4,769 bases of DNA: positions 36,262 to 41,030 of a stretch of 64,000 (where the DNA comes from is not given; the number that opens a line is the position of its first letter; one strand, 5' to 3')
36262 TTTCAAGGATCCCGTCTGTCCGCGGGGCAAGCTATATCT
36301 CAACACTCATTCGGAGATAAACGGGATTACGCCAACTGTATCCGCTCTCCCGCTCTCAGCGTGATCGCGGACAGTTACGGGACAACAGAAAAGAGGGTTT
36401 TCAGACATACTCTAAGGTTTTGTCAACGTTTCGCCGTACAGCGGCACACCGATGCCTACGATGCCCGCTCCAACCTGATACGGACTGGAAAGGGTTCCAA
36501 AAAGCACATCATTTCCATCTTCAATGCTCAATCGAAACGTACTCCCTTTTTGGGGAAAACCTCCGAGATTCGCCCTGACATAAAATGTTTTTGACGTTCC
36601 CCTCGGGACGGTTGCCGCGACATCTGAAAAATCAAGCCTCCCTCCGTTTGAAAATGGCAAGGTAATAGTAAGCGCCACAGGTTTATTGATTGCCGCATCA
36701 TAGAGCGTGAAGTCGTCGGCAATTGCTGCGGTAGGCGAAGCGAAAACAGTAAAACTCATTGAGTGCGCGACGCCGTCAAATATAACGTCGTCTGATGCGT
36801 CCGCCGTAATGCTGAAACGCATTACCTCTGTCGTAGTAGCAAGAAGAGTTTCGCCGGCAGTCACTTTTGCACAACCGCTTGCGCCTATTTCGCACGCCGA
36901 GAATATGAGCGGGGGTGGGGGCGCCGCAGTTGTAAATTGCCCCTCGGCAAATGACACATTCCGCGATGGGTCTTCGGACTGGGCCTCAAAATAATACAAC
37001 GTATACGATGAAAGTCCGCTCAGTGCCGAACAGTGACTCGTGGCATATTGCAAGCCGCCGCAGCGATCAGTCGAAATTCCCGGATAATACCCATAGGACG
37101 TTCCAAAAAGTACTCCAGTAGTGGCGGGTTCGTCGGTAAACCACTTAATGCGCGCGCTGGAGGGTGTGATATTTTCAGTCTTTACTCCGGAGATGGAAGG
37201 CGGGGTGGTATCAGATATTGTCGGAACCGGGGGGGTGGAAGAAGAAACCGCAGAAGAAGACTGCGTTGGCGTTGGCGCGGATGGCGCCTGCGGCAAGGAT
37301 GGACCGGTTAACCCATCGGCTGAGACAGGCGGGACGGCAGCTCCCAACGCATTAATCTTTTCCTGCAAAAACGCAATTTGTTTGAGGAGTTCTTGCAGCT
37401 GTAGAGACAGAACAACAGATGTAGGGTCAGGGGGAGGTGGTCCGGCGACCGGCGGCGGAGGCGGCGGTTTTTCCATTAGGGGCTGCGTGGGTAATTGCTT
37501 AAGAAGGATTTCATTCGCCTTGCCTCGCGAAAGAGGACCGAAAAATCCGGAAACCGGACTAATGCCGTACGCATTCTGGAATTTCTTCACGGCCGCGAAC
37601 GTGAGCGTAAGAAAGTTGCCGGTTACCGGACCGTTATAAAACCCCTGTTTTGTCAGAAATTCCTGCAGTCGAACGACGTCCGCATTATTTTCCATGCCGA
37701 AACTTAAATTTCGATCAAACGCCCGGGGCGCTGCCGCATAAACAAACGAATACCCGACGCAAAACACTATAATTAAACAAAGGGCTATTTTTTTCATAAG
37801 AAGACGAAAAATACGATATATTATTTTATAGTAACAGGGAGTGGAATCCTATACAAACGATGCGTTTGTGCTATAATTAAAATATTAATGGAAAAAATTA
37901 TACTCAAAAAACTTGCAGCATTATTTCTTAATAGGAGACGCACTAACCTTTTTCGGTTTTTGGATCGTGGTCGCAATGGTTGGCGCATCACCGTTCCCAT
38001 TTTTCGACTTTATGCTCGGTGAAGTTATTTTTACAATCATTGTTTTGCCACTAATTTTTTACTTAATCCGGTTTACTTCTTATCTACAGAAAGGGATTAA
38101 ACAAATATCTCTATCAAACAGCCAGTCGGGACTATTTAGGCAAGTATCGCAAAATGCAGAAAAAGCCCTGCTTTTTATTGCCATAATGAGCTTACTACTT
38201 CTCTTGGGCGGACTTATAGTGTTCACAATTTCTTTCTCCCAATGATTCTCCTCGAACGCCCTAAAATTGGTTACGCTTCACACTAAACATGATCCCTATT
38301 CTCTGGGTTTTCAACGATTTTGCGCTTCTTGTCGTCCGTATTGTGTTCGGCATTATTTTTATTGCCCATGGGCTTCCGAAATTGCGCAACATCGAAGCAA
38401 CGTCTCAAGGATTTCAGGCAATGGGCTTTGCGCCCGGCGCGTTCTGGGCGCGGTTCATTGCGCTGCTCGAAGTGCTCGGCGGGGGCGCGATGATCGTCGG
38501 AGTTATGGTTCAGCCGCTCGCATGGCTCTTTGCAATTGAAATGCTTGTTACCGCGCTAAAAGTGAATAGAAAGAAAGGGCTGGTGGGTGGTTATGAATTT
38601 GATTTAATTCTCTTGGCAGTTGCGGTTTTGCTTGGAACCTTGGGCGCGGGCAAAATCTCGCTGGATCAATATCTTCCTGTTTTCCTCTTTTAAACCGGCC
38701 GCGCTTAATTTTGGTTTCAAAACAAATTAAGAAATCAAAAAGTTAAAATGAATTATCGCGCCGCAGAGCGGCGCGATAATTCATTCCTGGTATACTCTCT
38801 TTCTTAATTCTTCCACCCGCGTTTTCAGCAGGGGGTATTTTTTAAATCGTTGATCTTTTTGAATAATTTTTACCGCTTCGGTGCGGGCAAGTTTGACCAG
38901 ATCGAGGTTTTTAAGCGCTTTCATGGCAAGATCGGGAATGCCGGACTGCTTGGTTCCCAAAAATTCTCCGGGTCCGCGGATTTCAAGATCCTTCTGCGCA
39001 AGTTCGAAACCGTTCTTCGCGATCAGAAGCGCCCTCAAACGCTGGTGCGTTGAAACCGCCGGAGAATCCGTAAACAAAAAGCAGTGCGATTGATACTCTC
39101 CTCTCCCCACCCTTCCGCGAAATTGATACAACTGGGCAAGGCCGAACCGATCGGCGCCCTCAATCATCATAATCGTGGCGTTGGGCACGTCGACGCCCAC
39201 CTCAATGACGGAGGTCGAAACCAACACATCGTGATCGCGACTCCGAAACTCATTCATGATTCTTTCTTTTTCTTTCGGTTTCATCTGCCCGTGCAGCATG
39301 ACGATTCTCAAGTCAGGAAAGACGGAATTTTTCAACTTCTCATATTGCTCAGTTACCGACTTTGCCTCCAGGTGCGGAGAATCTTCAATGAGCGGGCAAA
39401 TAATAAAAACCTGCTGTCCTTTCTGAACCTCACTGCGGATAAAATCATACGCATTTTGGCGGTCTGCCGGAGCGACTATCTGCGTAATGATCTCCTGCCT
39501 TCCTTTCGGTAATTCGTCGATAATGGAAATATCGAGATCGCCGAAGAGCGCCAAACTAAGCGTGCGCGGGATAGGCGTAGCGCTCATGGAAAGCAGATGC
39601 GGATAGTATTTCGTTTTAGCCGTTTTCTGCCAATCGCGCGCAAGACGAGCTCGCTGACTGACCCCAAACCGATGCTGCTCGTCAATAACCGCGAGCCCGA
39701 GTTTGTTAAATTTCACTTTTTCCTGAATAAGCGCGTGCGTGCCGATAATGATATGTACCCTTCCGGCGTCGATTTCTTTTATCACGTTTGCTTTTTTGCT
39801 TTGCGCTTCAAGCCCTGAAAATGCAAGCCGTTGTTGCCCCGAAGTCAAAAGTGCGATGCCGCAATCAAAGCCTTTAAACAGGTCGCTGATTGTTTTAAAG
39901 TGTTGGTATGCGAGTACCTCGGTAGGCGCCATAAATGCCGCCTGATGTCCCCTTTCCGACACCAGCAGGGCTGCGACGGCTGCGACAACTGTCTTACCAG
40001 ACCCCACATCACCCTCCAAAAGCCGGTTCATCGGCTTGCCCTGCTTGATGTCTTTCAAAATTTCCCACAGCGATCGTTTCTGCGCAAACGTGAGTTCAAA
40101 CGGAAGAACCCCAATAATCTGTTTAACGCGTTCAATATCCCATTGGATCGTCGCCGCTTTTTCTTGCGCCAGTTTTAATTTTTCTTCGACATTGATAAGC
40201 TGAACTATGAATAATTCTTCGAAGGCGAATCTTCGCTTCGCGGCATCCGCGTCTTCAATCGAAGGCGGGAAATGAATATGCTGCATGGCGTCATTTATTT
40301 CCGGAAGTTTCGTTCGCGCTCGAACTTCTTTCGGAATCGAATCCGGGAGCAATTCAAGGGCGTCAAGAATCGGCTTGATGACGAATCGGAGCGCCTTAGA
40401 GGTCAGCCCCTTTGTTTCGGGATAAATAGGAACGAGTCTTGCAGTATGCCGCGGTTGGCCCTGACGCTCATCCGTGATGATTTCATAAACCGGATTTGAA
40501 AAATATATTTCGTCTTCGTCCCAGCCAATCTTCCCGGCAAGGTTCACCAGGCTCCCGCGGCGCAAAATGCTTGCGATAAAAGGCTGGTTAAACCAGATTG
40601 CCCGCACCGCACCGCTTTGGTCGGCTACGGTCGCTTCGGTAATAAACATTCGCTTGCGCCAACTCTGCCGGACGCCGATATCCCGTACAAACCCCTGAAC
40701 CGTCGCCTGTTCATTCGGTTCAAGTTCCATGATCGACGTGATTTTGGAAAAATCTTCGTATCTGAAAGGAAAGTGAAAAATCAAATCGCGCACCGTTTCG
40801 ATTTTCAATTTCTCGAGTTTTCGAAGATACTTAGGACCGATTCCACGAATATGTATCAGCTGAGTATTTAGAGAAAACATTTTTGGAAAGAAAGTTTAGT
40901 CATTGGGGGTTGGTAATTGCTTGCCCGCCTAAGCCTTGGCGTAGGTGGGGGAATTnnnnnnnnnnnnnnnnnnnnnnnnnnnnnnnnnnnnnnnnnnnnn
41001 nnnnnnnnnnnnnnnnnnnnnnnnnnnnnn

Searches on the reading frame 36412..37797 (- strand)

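Call 10: search_protein_families(library=pfam, max_evalue=0.01, proteins=[window:36412-37797:-])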
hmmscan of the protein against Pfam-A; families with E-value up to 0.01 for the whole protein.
window:36412-37797:- (461 aa): 2 families
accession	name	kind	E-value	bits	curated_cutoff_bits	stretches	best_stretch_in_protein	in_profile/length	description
PF01471.23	PG_binding_1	-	3.1e-11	43.7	23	1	38-88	2-51/57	Putative peptidoglycan binding domain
PF16656.11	Pur_ac_phosph_N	-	0.00091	20.2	30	1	209-290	10-93/93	Purple acid Phosphatase, N-terminal domain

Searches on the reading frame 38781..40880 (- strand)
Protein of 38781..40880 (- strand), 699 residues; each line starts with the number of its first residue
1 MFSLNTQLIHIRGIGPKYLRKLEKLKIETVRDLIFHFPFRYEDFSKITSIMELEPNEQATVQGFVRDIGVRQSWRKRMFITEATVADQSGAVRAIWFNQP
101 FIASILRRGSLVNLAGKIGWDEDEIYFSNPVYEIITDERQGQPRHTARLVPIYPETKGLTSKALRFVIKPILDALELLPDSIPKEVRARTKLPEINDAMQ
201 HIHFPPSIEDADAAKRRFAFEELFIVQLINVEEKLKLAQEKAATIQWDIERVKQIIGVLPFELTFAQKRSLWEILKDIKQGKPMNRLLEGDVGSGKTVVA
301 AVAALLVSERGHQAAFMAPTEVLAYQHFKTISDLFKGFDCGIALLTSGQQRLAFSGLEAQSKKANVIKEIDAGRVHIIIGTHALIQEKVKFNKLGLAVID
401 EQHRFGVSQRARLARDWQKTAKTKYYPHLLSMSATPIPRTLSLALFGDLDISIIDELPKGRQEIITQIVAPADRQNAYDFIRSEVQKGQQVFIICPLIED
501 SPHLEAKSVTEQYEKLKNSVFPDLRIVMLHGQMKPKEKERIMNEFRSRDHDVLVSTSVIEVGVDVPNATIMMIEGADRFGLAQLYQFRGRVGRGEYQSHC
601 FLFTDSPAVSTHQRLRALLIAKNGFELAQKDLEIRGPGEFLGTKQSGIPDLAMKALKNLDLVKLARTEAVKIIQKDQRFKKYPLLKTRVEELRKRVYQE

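Call 65: search_protein_families(library=pfam, max_evalue=0.001, proteins=[window:38781-40880:-])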
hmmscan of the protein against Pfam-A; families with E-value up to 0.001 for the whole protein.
window:38781-40880:- (699 aa): 6 families
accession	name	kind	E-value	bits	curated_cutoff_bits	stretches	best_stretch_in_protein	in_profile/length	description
PF17191.10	RecG_wedge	-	5.7e-23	81.7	23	1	10-170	4-157/162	RecG wedge domain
PF00270.35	DEAD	-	2e-22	80.2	26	1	274-440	7-163/167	DEAD/DEAH box helicase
PF00271.37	Helicase_C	-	1.5e-21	77.1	23.5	1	481-593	10-108/110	Helicase conserved C-terminal domain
PF04851.21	ResIII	-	1.3e-11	45.1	22.5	1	262-436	3-162/164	Type III restriction enzyme, res subunit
PF19833.4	RecG_dom3_C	-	2.5e-11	43.9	26.8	1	623-695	3-79/87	ATP-dependent DNA helicase RecG, domain 3, C-terminal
PF22590.2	Cas3-like_C_2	-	1.3e-05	25.8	27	1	508-594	14-104/106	CRISPR-associated nuclease/helicase Cas3, C-terminal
